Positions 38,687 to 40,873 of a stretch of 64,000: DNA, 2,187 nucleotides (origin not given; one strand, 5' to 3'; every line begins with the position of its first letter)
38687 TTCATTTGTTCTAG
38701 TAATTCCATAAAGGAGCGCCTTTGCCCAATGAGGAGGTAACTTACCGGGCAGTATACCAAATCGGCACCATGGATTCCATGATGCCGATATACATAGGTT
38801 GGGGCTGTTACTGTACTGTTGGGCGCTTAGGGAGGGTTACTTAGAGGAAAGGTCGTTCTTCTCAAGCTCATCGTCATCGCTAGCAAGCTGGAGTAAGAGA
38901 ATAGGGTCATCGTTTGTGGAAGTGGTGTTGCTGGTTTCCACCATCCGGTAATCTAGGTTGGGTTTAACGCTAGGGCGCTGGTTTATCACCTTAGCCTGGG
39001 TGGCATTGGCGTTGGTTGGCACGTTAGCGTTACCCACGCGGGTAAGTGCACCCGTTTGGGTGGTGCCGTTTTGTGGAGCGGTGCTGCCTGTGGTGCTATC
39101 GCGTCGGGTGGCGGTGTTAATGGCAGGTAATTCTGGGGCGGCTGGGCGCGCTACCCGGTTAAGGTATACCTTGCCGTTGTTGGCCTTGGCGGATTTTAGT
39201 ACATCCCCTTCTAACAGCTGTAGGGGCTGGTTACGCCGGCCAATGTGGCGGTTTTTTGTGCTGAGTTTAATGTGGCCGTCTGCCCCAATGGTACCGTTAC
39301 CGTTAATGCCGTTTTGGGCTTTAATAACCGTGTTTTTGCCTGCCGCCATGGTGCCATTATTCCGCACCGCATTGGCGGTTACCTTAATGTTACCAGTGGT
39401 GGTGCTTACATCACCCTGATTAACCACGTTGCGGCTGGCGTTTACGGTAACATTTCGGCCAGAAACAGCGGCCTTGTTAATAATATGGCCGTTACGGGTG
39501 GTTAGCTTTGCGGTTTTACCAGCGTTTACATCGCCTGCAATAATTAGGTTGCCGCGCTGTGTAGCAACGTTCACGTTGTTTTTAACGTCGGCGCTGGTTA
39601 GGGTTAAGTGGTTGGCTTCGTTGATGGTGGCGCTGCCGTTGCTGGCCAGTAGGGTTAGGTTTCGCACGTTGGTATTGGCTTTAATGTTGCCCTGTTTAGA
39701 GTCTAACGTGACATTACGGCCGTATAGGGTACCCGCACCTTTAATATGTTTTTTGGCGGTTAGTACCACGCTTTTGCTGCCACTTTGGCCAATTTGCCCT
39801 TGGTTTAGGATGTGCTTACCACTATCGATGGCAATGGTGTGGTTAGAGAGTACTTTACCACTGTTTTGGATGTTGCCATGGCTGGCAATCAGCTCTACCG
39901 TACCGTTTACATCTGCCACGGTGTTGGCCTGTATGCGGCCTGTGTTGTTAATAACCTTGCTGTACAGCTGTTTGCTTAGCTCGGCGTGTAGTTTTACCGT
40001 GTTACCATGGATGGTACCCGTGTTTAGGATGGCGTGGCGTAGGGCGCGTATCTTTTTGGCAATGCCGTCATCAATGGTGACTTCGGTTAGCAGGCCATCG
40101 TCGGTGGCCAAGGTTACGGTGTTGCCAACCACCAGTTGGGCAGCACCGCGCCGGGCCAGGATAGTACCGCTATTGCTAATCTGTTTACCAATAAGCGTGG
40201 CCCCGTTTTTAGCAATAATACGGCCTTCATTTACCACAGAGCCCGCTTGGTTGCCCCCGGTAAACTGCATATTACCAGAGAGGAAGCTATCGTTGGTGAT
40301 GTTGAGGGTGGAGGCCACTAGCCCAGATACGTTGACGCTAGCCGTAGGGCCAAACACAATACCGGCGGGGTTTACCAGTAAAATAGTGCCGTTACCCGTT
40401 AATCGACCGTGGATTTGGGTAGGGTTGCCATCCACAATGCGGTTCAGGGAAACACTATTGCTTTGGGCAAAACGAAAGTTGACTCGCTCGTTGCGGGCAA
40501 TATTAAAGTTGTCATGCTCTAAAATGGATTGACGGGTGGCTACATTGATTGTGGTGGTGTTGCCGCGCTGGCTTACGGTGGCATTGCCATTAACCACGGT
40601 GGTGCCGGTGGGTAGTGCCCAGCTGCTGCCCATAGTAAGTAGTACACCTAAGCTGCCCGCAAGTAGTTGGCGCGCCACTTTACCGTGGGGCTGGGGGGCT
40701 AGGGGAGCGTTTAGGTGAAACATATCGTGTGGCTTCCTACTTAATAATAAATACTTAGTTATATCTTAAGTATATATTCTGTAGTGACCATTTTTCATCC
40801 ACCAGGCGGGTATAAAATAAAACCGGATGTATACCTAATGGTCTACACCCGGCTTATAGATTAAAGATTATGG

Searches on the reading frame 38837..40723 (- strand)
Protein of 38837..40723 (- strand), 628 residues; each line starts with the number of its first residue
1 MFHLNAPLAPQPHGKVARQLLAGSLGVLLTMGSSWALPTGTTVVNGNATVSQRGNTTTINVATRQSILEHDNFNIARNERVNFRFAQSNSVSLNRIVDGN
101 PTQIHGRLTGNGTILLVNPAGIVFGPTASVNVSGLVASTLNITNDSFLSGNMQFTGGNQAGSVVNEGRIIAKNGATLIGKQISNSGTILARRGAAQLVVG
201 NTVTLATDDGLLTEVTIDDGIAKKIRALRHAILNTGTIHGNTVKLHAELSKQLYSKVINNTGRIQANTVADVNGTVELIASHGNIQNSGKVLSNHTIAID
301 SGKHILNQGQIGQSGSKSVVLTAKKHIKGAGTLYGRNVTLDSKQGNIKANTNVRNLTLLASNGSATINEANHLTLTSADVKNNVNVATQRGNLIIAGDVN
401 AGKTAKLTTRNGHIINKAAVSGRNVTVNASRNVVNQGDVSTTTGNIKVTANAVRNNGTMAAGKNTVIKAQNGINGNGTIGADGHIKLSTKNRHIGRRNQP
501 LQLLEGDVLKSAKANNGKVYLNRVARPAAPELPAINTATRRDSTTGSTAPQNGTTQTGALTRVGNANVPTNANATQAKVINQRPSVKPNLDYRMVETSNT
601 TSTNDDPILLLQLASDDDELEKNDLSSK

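Call 3: search_protein_families(library=pfam, proteins=[window:38837-40723:-], max_evalue=0.01)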
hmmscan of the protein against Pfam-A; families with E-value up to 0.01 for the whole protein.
window:38837-40723:- (628 aa): 1 family
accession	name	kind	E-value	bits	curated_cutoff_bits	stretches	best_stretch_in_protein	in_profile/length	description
PF05860.19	TPS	-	1.2e-26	94.6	33.5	1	37-291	4-250/252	TPS secretion domain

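Call 8: search_protein_families(library=ncbifam, proteins=[window:38837-40723:-], max_evalue=0.01)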
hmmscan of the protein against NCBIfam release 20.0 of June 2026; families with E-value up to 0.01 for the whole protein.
window:38837-40723:- (628 aa): 1 family
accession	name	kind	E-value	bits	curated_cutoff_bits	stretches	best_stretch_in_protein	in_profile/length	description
TIGR01901.1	adhes_NPXG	domain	3.7e-19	68.4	29.1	1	69-142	3-78/79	filamentous hemagglutinin N-terminal domain-containing protein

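Call 19: list_cluster_members(proteins=[P0001, P0002, window:38837-40723:-, window:50213-52045:-])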
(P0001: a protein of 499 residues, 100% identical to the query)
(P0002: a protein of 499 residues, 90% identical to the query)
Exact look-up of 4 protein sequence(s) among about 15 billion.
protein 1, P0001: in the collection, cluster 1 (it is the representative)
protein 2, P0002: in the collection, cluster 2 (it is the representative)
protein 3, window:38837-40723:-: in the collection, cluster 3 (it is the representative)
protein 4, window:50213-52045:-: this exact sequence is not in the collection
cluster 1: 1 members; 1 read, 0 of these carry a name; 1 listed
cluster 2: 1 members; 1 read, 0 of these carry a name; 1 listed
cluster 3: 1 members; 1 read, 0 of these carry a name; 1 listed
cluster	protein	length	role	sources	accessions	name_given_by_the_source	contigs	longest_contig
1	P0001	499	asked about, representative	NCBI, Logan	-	-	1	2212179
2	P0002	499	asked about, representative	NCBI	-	-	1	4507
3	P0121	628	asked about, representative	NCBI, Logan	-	-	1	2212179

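Call 32: find_homologous_proteins(query=window:38837-40723:-, max_evalue=0.00001)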
Query window:38837-40723:- (628 aa): 174 proteins with E <= 0.00001 among 8000 candidates; the best 120 are listed.
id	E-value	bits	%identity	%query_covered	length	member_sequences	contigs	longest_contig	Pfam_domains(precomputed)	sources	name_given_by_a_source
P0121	0.0e+0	1312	100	100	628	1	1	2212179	PF05860.20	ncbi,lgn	-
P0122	1.3e-132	461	41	72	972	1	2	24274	PF05860.20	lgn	-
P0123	5.1e-132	460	41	72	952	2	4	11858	PF05860.20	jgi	jgi:filamentous hemagglutinin family protein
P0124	5.9e-39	152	40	40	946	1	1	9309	PF05860.20,PF07581.18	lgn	-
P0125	2.9e-38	150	33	71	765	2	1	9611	PF13018.12,PF05860.20,PF18657.7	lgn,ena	-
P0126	4.3e-38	149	33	63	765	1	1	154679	PF13018.12,PF05860.20,PF18657.7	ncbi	-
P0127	6.0e-38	149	35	68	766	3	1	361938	PF05860.20,PF18657.7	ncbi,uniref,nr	ncbi:filamentous hemagglutinin [Pollutimonas nitritireducens]|uniref:Filamentous hemagglutinin n=1 T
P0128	1.4e-37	148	33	75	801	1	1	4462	PF13018.12,PF05860.20,PF18657.7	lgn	-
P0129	1.5e-37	148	33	75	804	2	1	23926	PF13018.12,PF05860.20,PF18657.7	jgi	jgi:filamentous hemagglutinin family protein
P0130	1.6e-37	148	33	75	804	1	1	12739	PF13018.12,PF05860.20,PF18657.7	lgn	-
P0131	1.7e-37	148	33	75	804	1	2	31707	PF13018.12,PF05860.20,PF18657.7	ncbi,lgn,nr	ncbi:MAG: filamentous hemagglutinin N-terminal domain-containing protein [Thiobacillus sp.]|nr:filam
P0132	8.8e-37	145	43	36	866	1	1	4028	PF05860.20,PF18657.7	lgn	-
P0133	1.4e-36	144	34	69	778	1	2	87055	PF05860.20,PF18657.7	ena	-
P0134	2.9e-36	143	42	40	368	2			PF13018.12,PF05860.20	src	-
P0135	6.0e-36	142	39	42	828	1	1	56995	PF05860.20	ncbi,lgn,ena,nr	ncbi:MAG: filamentous hemagglutinin N-terminal domain-containing protein [Sulfuritalea sp.]|nr:filam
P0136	6.2e-36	142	34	68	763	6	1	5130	PF05860.20,PF18657.7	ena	-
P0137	9.0e-36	142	39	46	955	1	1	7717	PF13018.12,PF05860.20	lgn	-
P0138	1.1e-35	142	35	69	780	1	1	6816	PF13018.12,PF05860.20,PF18657.7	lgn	-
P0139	1.5e-35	141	41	41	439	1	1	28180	PF13018.12,PF05860.20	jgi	jgi:filamentous hemagglutinin family protein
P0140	1.8e-35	141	32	68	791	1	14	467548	PF05860.20,PF18657.7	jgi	jgi:filamentous hemagglutinin family protein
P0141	2.5e-35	140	38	39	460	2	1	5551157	PF05860.20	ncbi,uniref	ncbi:filamentous hemagglutinin N-terminal domain-containing protein [Pigmentiphaga litoralis]|uniref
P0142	3.2e-35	140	37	41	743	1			PF18886.7,PF05860.20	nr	nr:filamentous hemagglutinin N-terminal domain-containing protein [Thiobacillaceae bacterium]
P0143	3.8e-35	140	40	39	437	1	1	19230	PF13018.12,PF05860.20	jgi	-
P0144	4.6e-35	140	34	68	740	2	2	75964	PF13018.12,PF05860.20,PF18657.7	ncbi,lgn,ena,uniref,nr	ncbi:two-partner secretion domain-containing protein [Polaromonas sp. AET17H-212]|uniref:two-partner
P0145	5.9e-35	139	43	41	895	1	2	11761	PF05860.20,PF18657.7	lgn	-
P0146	6.0e-35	139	34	68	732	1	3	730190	PF13018.12,PF05860.20,PF18657.7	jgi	-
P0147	6.1e-35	139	33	70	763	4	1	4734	PF13018.12,PF05860.20,PF18657.7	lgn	-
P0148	6.7e-35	139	39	42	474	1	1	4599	PF05860.20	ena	-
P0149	8.0e-35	139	40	45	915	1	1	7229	PF13018.12,PF05860.20,PF18657.7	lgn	-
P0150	8.1e-35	139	34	69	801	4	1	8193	PF05860.20,PF18657.7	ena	-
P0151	8.3e-35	139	39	41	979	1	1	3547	PF05860.20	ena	-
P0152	1.6e-34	138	40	44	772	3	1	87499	PF13018.12,PF05860.20,PF18657.7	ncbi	ncbi:filamentous hemagglutinin, partial [Pseudomonas oryzihabitans]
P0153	1.6e-34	138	37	41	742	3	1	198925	PF05860.20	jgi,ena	-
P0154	1.7e-34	138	35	46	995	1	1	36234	PF05860.20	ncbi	-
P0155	1.8e-34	138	33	73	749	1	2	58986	PF13018.12,PF05860.20,PF18657.7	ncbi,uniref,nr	ncbi:MAG: filamentous hemagglutinin N-terminal domain-containing protein [Polaromonas sp.]|uniref:tw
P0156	1.8e-34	138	39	40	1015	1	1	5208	PF05860.20,PF07581.18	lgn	-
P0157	2.1e-34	137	36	41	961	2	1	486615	PF05860.20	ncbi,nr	ncbi:MAG: filamentous hemagglutinin N-terminal domain-containing protein [Vampirovibrionales bacteri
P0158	2.1e-34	137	39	43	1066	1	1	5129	PF05860.20,PF18657.7,PF18676.7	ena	-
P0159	2.3e-34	137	35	68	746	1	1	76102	PF13018.12,PF05860.20,PF18657.7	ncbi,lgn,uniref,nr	ncbi:MAG: filamentous hemagglutinin N-terminal domain-containing protein [Polaromonas sp.]|uniref:tw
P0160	2.7e-34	137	32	69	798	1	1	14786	PF05860.20,PF18657.7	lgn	-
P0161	3.3e-34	137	32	72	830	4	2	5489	PF05860.20,PF18657.7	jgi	jgi:filamentous hemagglutinin family protein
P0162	4.1e-34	136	39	43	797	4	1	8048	PF05860.20,PF18657.7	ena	-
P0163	4.2e-34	136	40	42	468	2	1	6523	PF13018.12,PF05860.20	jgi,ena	-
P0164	5.6e-34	136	39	43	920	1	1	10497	PF13018.12,PF05860.20,PF18657.7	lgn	-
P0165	5.9e-34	136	36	27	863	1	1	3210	PF18887.6,PF05860.20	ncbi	-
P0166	6.1e-34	136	32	68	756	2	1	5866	PF13018.12,PF05860.20,PF18657.7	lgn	-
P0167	6.6e-34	136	33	63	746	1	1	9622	PF13018.12,PF05860.20,PF18657.7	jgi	jgi:filamentous hemagglutinin family protein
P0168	7.4e-34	136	37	44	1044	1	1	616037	PF13018.12,PF05860.20,PF18676.7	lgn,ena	-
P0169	7.9e-34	135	39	39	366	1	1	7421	PF13018.12,PF05860.20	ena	-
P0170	8.6e-34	135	33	71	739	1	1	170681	PF13018.12,PF05860.20,PF18657.7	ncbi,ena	-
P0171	9.3e-34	135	37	46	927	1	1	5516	PF13018.12,PF05860.20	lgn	-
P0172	1.1e-33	135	40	41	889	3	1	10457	PF05860.20,PF18657.7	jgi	-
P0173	1.1e-33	135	34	70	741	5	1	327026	PF13018.12,PF05860.20,PF18657.7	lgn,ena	-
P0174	1.2e-33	135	32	63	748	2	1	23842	PF13018.12,PF05860.20,PF18657.7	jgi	jgi:filamentous hemagglutinin family protein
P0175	2.6e-33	134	34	68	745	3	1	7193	PF13018.12,PF05860.20,PF18657.7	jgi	jgi:filamentous hemagglutinin family protein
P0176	2.6e-33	134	38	46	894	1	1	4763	PF05860.20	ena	-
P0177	4.0e-33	133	39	43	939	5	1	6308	PF13018.12,PF05860.20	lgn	-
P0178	4.9e-33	133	32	68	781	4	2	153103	PF13018.12,PF05860.20,PF18657.7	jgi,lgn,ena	-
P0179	5.0e-33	133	34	68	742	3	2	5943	PF13018.12,PF05860.20,PF18657.7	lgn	-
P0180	5.5e-33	133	33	73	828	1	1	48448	PF05860.20,PF18657.7,PF02095.22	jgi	jgi:filamentous hemagglutinin family protein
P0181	1.1e-32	132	40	41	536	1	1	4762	PF13018.12,PF05860.20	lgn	-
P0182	1.2e-32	132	31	75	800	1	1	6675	PF05860.20,PF18657.7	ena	-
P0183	1.3e-32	131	38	43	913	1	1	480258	PF05860.20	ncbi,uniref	ncbi:two-partner secretion domain-containing protein [Ramlibacter sp. AN1133]|uniref:two-partner sec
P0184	1.5e-32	131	35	67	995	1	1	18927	PF01391.24,PF05860.20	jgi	jgi:filamentous hemagglutinin family protein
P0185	2.3e-32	131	36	41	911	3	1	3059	PF18886.7,PF05860.20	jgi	jgi:filamentous hemagglutinin family protein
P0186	2.4e-32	131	32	72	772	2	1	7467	PF05860.20,PF18657.7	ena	-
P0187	2.7e-32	130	39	43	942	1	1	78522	PF13018.12,PF05860.20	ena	-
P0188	4.9e-32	130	29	70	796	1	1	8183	PF05860.20,PF18657.7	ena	-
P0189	6.7e-32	129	33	63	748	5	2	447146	PF13018.12,PF05860.20,PF18657.7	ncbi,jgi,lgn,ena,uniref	ncbi:filamentous hemagglutinin N-terminal domain-containing protein [Polaromonas sp.]|jgi:filamentou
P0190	7.4e-32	129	34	65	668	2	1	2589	PF05860.20,PF18657.7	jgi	-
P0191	1.3e-31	128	37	39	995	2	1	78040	PF13018.12,PF05860.20,PF07581.18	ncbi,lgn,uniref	ncbi:GLUG motif-containing protein [Burkholderia semiarida]|uniref:GLUG motif-containing protein n=1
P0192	1.3e-31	128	39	46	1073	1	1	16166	PF05860.20,PF18657.7,PF18676.7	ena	-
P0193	2.7e-31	127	36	43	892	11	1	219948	PF13018.12,PF05860.20,PF07581.18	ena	-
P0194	2.9e-31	127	33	82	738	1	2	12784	PF05860.20,PF18657.7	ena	-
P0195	3.6e-31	127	38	45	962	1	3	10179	PF13018.12,PF05860.20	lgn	-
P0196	3.8e-31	127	32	67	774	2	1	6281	PF05860.20,PF18657.7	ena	-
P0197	5.7e-31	126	42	43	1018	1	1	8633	PF05860.20,PF18657.7,PF18676.7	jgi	jgi:filamentous hemagglutinin family protein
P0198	7.1e-31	126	32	73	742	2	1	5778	PF05860.20,PF18657.7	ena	-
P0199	1.8e-30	124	30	69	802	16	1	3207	PF13018.12,PF05860.20,PF18657.7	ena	-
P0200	1.8e-30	124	32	64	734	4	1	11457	PF13018.12,PF05860.20,PF18657.7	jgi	jgi:filamentous hemagglutinin family protein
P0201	3.5e-30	123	36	43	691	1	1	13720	PF05860.20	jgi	jgi:trimeric autotransporter adhesin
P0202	3.7e-30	123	32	69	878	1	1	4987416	PF05860.20,PF18657.7,PF02095.22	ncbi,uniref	ncbi:filamentous hemagglutinin N-terminal domain-containing protein [Sphingomonas sp. MMS24-J13]|uni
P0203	4.0e-30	123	32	70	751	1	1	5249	PF05860.20,PF18657.7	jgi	jgi:filamentous hemagglutinin family protein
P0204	4.3e-30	123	39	36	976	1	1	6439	PF05860.20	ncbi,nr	ncbi:MAG: filamentous hemagglutinin N-terminal domain-containing protein [Candidatus Omnitrophica ba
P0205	5.8e-30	123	40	39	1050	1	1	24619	PF13018.12,PF05860.20,PF07581.18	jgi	jgi:filamentous hemagglutinin family protein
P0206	8.3e-30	122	39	42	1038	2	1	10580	PF13018.12,PF05860.20,PF18657.7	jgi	jgi:filamentous hemagglutinin family protein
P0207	9.8e-30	122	38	39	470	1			PF05860.20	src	-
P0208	1.0e-29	122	40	39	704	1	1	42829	PF05860.20,PF07581.18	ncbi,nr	ncbi:MAG: filamentous hemagglutinin N-terminal domain-containing protein, partial [Syntrophaceae bac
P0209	1.4e-29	121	41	39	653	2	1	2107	PF05860.20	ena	-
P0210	2.8e-29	120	33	61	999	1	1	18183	PF13018.12,PF05860.20,PF07581.18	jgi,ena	-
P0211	4.2e-29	120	37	45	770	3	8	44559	PF05860.20,PF18657.7,PF18676.7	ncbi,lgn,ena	-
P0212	7.7e-29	119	35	44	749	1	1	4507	PF05860.20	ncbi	-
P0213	9.7e-29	119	31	64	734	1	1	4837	PF13018.12,PF05860.20,PF18657.7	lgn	-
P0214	1.0e-28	119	38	40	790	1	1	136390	PF05860.20,PF03865.20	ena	-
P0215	1.3e-28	118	30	69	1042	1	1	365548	PF05860.20,PF18657.7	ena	-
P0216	2.4e-28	117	34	44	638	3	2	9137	PF13018.12,PF05860.20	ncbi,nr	ncbi:filamentous hemagglutinin N-terminal domain-containing protein, partial [Salmonella enterica]|n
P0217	2.5e-28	117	33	44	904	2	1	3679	PF13018.12,PF05860.20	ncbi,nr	ncbi:filamentous hemagglutinin N-terminal domain-containing protein, partial [Salmonella enterica su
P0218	3.8e-28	117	37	43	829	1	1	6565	PF05342.20,PF05860.20,PF07581.18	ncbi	-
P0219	4.7e-28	116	33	44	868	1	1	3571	PF13018.12,PF05860.20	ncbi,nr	ncbi:filamentous hemagglutinin N-terminal domain-containing protein, partial [Salmonella enterica su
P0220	5.5e-28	116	38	39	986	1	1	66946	PF13018.12,PF05860.20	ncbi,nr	ncbi:MAG: filamentous hemagglutinin N-terminal domain-containing protein, partial [Rhodocyclales bac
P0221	5.8e-28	116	36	41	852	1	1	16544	PF12951.14,PF13018.12,PF05860.20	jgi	jgi:filamentous hemagglutinin family protein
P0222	7.4e-28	116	29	71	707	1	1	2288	PF13018.12,PF05860.20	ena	-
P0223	9.6e-28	115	35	39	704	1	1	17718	PF05860.20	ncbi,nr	ncbi:MAG: filamentous hemagglutinin N-terminal domain-containing protein [Candidatus Omnitrophica ba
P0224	1.1e-27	115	36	49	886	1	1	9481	PF05860.20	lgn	-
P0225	2.1e-27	114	39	40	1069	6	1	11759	PF13018.12,PF05860.20,PF18676.7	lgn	-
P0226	3.1e-27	114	34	63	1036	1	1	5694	PF13018.12,PF05860.20,PF18657.7,PF18676.7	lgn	-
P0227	3.8e-27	113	32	66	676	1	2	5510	PF05860.20,PF18657.7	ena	-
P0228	4.6e-27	113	30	70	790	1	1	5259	PF13018.12,PF05860.20,PF18657.7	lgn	-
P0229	7.2e-27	112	40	29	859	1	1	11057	PF18886.7,PF05860.20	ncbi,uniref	ncbi:Filamentous haemagglutinin domain protein [hydrothermal vent metagenome]|uniref:Filamentous hae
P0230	9.2e-27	112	38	37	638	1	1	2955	PF05342.20,PF05860.20,PF07581.18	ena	-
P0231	1.2e-26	112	36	43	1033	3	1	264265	PF05860.20,PF18657.7,PF18676.7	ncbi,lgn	-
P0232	1.3e-26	112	35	44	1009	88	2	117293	PF13018.12,PF05860.20,PF07581.18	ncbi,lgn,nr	ncbi:TPA: filamentous hemagglutinin N-terminal domain-containing protein [Pseudomonas aeruginosa]|nr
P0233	1.6e-26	111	31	45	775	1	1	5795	PF05860.20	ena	-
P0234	1.7e-26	111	34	46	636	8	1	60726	PF13018.12,PF05860.20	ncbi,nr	ncbi:filamentous hemagglutinin N-terminal domain-containing protein, partial [Salmonella enterica]|n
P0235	2.1e-26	111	36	39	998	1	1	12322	PF13018.12,PF05860.20,PF07581.18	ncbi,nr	ncbi:MAG TPA: GLUG motif-containing protein, partial [Rhodanobacteraceae bacterium]|nr:GLUG motif-co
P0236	2.1e-26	111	34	44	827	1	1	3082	PF14312.13,PF13018.12,PF05860.20,PF18888.6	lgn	-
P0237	5.2e-26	110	39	32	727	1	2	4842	PF05860.20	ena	-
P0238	8.5e-26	109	35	47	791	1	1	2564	PF18886.7,PF05860.20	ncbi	ncbi:MAG TPA: filamentous hemagglutinin N-terminal domain-containing protein, partial [Vicinamibacte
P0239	4.1e-25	107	37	41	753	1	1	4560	PF13018.12,PF05860.20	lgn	-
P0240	4.3e-25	107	30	67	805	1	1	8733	PF05860.20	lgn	-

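Call 33: find_encoding_contigs(protein=P0122, flank=10000, max_places=3)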
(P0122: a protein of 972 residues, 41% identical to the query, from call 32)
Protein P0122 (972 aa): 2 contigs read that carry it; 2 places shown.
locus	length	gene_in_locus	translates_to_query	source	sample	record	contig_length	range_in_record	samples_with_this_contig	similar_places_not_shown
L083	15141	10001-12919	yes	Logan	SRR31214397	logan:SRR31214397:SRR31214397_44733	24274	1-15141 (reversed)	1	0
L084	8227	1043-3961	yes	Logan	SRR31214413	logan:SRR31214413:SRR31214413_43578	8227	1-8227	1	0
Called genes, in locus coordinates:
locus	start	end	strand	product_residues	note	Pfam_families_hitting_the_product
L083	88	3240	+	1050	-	PF13426:PAS_9, PF00989:PAS (weak), PF08447:PAS_3, PF08448:PAS_4, PF13426:PAS_9 (weak), PF00512:HisKA, PF02518:HATPase_c, PF00072:Response_reg, +2 more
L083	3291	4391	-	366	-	PF10503:Esterase_PHB (weak)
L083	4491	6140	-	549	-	PF08479:POTRA_2, PF03865:ShlB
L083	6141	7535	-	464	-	PF14226:DIOX_N (weak)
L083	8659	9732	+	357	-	-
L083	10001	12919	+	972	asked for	PF05860:TPS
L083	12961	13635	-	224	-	PF08856:DUF1826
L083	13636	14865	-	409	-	PF02492:cobW, PF03193:RsgA_GTPase (faint), PF07683:CobW_C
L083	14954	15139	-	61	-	?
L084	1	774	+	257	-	?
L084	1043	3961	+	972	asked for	PF05860:TPS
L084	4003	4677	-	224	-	PF08856:DUF1826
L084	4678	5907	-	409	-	PF02492:cobW, PF03193:RsgA_GTPase (faint), PF07683:CobW_C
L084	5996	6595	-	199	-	PF00076:RRM_1, PF26250:RRM_RdRP1_2 (faint), PF28441:RRM_11 (faint), PF00076:RRM_1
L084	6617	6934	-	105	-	-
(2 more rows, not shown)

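Call 34: find_encoding_contigs(protein=P0123, flank=10000, max_places=4)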
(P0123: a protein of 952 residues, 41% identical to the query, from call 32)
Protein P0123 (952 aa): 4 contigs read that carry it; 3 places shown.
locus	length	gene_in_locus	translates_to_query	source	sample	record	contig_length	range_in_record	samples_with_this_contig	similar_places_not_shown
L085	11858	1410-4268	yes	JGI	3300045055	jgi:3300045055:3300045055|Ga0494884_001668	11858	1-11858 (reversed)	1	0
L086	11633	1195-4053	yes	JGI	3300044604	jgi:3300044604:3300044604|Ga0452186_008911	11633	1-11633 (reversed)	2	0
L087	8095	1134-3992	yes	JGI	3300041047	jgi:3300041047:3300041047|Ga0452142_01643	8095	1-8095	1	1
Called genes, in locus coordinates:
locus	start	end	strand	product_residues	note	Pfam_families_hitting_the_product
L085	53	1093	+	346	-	-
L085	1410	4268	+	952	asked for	PF05860:TPS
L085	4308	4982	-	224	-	PF08856:DUF1826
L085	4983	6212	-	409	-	PF02492:cobW, PF03193:RsgA_GTPase (faint), PF07683:CobW_C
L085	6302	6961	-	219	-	PF13893:RRM_5 (faint), PF00076:RRM_1, PF26250:RRM_RdRP1_2 (faint), PF28441:RRM_11 (faint), PF00076:RRM_1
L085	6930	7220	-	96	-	-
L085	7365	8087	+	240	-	PF03824:NicO (faint), PF13386:DsbD_2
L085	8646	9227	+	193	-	-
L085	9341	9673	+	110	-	PF12599:DUF3768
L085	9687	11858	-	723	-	?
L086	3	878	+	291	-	?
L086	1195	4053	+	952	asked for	PF05860:TPS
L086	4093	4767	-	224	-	PF08856:DUF1826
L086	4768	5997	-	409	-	PF02492:cobW, PF03193:RsgA_GTPase (faint), PF07683:CobW_C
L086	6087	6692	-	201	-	PF00076:RRM_1, PF26250:RRM_RdRP1_2 (faint), PF28441:RRM_11 (faint), PF00076:RRM_1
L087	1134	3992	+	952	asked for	PF05860:TPS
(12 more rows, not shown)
